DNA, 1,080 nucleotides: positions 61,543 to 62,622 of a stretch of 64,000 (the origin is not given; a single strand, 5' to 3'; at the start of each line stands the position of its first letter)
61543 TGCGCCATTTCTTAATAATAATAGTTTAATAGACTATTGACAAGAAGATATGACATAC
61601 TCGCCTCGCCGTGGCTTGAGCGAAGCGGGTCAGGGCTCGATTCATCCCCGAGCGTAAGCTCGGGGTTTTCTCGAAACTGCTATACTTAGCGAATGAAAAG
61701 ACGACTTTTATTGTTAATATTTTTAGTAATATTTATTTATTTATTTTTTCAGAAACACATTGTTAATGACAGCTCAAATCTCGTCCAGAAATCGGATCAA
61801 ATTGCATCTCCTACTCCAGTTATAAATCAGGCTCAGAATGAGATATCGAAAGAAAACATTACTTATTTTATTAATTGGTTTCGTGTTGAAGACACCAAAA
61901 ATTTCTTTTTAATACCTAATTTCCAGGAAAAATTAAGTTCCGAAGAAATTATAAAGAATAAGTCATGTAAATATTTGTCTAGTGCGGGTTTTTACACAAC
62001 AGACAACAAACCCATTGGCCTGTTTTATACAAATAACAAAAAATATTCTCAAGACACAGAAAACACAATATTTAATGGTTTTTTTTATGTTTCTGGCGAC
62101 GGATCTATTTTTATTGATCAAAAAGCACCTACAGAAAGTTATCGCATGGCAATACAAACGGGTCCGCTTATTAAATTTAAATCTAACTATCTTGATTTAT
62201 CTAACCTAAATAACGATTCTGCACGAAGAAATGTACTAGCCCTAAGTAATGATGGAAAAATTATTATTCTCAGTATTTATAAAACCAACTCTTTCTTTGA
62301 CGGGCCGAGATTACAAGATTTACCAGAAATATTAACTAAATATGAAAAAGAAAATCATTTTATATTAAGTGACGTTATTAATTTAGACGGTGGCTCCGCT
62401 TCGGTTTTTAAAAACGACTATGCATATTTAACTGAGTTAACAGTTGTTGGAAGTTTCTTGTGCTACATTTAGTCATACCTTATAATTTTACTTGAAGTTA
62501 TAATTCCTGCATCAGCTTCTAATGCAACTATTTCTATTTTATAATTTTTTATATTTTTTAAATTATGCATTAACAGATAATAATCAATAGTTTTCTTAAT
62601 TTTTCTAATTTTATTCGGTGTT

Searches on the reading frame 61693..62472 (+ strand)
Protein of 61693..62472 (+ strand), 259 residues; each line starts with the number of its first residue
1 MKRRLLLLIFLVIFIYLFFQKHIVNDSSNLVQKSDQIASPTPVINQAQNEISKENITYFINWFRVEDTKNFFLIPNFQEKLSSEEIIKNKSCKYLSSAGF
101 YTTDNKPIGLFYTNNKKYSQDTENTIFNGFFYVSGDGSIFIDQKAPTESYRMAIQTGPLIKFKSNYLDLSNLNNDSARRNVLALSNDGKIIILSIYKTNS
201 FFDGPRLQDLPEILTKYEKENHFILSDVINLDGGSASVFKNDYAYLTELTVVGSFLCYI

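Call 36: find_encoding_contigs(protein=window:61693-62472:+, flank=3000, max_places=8)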
Protein window:61693-62472:+ (259 aa): 24 contigs read that carry it; 1 place shown.
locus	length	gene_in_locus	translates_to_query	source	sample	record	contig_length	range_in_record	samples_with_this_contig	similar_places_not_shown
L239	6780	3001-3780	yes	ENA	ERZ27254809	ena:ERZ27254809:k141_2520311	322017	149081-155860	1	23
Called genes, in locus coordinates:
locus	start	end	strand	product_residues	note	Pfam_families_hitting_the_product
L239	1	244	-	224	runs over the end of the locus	PF21694:DNA_pol3_delta_C (weak)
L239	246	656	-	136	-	PF18894:PhageMetallopep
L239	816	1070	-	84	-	PF16325:Peptidase_U32_C (weak)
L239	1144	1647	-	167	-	PF02075:RuvC, PF04848:Pox_A22 (faint)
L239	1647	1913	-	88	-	PF18893:DUF5652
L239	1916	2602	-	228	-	PF09312:SurA_N (weak), PF13624:SurA_N_3 (weak)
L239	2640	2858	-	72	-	PF11146:DUF2905 (weak)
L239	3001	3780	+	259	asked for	PF09992:NAGPA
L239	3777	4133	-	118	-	PF02021:UPF0102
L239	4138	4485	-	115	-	PF01245:Ribosomal_L19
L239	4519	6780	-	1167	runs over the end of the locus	PF02811:PHP, PF07733:DNA_pol3_alpha, PF17657:DNA_pol3_finger, PF14579:HHH_6, PF01336:tRNA_anti-codon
